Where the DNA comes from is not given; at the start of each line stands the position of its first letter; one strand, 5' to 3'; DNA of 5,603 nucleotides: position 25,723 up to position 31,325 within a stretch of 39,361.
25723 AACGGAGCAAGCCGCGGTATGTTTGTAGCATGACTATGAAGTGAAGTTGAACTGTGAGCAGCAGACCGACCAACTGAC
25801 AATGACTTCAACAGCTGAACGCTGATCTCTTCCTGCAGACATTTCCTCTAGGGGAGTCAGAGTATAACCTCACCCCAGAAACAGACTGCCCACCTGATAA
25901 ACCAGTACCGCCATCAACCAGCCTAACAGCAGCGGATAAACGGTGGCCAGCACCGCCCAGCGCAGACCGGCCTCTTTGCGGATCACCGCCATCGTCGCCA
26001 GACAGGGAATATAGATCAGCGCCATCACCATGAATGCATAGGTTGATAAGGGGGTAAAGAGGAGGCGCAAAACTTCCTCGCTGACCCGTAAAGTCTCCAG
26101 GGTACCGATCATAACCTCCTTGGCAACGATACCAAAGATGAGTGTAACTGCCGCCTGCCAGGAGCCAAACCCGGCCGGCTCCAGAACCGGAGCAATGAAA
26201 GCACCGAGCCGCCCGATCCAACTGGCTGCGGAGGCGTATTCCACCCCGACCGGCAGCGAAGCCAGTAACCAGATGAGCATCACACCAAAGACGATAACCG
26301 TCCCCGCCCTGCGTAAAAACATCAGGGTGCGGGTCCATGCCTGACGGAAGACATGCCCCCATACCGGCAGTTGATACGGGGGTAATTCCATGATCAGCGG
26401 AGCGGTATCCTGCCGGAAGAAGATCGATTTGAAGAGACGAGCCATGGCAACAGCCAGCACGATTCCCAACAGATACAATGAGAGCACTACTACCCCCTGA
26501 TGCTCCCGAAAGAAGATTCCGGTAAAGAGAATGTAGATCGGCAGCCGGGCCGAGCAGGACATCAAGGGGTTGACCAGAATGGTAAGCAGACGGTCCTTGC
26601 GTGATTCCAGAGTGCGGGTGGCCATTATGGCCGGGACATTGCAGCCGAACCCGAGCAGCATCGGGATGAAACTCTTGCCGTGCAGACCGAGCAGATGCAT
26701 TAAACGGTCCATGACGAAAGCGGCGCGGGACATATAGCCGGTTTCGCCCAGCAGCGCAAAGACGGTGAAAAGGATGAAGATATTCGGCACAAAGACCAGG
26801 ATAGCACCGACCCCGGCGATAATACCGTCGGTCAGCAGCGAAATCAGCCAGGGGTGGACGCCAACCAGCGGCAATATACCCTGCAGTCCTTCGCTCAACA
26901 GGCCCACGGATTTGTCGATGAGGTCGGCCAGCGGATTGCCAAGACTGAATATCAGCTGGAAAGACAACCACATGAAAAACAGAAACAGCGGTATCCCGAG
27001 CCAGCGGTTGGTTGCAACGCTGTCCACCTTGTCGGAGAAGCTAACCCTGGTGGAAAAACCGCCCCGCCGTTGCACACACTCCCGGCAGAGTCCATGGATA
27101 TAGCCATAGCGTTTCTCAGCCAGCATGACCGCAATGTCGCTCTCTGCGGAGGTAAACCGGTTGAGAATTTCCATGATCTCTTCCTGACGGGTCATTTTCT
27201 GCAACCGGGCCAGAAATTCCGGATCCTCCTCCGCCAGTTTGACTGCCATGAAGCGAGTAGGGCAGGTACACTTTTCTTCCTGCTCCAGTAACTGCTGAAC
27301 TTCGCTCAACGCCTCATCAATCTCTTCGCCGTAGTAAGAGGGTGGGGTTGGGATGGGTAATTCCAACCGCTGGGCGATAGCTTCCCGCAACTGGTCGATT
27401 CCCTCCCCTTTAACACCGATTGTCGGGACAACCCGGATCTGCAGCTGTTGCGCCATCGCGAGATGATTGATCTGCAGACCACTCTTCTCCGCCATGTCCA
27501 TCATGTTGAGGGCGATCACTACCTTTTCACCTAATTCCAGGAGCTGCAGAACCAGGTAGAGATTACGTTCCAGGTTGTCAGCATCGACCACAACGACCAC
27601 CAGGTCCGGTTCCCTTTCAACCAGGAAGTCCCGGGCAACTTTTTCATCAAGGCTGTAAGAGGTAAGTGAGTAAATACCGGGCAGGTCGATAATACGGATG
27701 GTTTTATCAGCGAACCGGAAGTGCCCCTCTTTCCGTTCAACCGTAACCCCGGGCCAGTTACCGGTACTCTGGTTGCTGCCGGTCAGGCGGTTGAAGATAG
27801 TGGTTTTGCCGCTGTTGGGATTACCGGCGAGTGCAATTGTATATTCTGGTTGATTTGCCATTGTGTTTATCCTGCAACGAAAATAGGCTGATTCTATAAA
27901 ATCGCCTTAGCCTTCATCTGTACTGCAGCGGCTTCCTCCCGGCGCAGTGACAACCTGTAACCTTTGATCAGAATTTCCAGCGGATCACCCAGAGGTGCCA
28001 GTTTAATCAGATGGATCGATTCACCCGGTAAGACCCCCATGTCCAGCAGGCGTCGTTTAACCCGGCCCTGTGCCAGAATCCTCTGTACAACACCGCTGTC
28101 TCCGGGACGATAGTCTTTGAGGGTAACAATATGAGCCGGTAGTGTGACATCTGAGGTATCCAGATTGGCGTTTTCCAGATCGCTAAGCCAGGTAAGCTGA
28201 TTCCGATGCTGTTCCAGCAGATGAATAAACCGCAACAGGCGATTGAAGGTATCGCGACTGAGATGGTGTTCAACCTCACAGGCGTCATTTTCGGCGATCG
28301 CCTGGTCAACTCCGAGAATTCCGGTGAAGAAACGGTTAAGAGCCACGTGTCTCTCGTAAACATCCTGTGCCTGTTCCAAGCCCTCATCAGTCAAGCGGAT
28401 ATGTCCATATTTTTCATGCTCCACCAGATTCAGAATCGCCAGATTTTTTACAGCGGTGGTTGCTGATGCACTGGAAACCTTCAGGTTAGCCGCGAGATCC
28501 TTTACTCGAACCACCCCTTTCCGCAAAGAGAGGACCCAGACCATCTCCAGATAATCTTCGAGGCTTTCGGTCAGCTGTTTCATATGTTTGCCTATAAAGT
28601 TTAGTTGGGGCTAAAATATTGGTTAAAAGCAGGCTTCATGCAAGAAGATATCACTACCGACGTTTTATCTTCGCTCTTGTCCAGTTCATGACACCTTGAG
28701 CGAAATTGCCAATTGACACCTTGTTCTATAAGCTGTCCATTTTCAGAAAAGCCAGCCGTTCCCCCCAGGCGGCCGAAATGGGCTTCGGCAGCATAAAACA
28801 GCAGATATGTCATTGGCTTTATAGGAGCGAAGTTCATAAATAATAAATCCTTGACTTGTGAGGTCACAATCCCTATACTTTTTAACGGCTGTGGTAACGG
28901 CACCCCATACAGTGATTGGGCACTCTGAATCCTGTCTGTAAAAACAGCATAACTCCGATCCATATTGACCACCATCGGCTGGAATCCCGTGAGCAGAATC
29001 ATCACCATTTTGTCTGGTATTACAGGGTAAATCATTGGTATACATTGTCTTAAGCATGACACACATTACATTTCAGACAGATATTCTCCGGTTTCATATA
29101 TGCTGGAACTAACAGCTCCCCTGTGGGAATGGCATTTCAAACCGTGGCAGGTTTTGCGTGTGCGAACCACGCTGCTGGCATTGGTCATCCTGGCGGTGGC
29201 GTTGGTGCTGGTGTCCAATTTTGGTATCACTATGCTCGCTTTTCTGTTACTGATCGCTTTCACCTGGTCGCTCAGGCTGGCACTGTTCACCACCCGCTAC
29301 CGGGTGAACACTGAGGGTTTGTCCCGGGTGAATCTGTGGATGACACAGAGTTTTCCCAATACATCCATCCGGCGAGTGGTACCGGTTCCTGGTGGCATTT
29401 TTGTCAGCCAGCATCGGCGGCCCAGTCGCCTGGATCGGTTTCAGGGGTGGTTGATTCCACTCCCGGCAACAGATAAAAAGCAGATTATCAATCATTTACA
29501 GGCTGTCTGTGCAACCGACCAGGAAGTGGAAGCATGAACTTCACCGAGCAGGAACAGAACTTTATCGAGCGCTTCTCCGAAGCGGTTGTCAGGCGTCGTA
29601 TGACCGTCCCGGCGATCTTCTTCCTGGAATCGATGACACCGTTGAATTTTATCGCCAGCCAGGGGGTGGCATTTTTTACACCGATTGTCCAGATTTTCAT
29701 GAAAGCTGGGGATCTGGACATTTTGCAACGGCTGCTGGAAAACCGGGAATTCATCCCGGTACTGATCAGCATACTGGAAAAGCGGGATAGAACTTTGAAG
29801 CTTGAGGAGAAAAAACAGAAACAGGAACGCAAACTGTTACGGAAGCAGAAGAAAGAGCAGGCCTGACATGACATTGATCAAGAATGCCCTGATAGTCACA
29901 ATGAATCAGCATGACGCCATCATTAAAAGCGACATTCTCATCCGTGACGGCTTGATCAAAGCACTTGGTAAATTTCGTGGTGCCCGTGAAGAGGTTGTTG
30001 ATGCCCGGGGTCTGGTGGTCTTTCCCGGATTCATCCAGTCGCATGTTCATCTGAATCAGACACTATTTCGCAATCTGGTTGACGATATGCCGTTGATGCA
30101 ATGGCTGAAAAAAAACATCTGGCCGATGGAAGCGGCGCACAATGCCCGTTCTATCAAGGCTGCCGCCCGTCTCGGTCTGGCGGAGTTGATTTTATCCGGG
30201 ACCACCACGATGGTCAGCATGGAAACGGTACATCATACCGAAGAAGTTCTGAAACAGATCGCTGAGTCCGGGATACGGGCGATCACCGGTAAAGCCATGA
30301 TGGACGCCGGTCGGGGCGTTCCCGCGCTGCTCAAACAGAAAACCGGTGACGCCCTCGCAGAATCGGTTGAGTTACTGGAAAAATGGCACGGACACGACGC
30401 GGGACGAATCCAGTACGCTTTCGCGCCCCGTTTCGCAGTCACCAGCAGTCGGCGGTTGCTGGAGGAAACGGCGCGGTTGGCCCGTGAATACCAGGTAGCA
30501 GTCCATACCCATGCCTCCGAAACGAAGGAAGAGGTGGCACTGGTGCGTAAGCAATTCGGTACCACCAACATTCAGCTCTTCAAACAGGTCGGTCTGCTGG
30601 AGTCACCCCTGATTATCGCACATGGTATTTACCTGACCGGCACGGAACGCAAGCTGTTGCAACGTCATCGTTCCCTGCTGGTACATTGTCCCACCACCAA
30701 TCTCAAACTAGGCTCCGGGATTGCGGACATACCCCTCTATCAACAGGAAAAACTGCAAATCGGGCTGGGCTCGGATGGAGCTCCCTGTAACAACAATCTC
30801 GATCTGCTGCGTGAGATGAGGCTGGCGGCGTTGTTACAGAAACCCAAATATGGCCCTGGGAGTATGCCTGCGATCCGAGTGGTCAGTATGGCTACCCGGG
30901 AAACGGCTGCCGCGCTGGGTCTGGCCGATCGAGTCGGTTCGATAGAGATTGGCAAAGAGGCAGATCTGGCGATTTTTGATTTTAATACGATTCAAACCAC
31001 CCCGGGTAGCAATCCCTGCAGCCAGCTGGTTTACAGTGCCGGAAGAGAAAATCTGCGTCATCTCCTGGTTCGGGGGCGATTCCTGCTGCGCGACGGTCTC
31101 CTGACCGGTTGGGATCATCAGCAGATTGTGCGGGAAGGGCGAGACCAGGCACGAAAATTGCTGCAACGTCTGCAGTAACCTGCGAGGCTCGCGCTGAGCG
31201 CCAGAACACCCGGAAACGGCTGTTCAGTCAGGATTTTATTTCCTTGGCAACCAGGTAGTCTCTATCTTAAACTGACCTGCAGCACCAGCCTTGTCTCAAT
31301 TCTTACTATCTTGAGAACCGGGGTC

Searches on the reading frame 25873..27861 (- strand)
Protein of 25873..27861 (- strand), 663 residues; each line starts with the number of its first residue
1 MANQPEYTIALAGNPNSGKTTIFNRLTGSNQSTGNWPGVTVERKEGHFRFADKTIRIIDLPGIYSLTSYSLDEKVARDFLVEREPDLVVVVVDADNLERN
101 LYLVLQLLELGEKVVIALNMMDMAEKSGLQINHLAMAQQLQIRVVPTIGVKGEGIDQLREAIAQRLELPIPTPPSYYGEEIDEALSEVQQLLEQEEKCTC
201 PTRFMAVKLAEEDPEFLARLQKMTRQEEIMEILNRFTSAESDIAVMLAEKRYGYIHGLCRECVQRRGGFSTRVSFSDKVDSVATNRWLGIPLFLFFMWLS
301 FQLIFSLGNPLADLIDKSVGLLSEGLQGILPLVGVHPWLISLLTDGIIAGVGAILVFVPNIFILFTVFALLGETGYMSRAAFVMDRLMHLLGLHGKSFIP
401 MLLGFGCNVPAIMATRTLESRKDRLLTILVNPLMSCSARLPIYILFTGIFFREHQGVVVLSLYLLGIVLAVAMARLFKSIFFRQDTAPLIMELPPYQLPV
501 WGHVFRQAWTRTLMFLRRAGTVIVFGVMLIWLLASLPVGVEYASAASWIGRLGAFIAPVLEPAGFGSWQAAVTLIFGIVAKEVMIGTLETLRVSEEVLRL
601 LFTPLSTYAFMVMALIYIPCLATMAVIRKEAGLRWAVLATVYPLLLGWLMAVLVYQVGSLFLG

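Call 13: search_protein_families(library=pfam, proteins=[window:25873-27861:-], max_evalue=0.001)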
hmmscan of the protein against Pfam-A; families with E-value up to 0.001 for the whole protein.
window:25873-27861:- (663 aa): 7 families
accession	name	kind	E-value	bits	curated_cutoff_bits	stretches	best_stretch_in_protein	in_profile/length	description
PF02421.24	FeoB_N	-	7.8e-67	224.1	27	1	8-162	2-156/156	Ferrous iron transport protein B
PF07670.19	Gate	-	9.9e-43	145.3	29.6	2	355-450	2-104/104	Nucleoside recognition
PF01926.29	MMR_HSR1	-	1.1e-21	77.4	21.9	1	8-119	1-112/113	50S ribosome-binding GTPase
PF07664.17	FeoB_C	-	3e-18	65.7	26.6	1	459-511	1-54/54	Ferrous iron transport protein B C terminus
PF17910.6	FeoB_Cyto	-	2.3e-17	63.6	23.4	1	177-264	1-90/90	FeoB cytosolic helical domain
PF00009.33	GTP_EFTU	-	3e-07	30.6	26.5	1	35-166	51-186/188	Elongation factor Tu GTP binding domain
PF09439.16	SRPRB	-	7.2e-06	25.9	25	1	8-76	5-69/178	Signal recognition particle receptor beta subunit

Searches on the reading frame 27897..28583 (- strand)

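Call 13: search_protein_families(library=pfam, proteins=[window:27897-28583:-], max_evalue=0.001)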
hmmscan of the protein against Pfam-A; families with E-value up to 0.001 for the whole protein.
window:27897-28583:- (229 aa): 3 families
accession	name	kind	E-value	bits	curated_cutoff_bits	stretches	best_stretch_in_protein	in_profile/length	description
PF04023.20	FeoA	-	2.4e-19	69.6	23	1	153-222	1-71/74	FeoA domain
PF02742.21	Fe_dep_repr_C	-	6.9e-15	55.3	27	1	65-124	1-60/70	Iron dependent repressor, metal binding and dimerisation domain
PF01325.25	Fe_dep_repress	-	3.7e-13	49.9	26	1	4-62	2-60/60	Iron dependent repressor, N-terminal DNA binding domain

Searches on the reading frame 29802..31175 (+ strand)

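Call 13: search_protein_families(library=pfam, proteins=[window:29802-31175:+], max_evalue=0.001)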
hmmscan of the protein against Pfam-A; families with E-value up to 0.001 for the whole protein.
window:29802-31175:+ (458 aa): 2 families
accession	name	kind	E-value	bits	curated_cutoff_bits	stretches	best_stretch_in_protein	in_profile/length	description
PF01979.26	Amidohydro_1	-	3.4e-68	230.9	25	1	72-426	1-343/345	Amidohydrolase family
PF07969.17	Amidohydro_3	-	1e-18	68.5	29.7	2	116-402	155-454/472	Amidohydrolase family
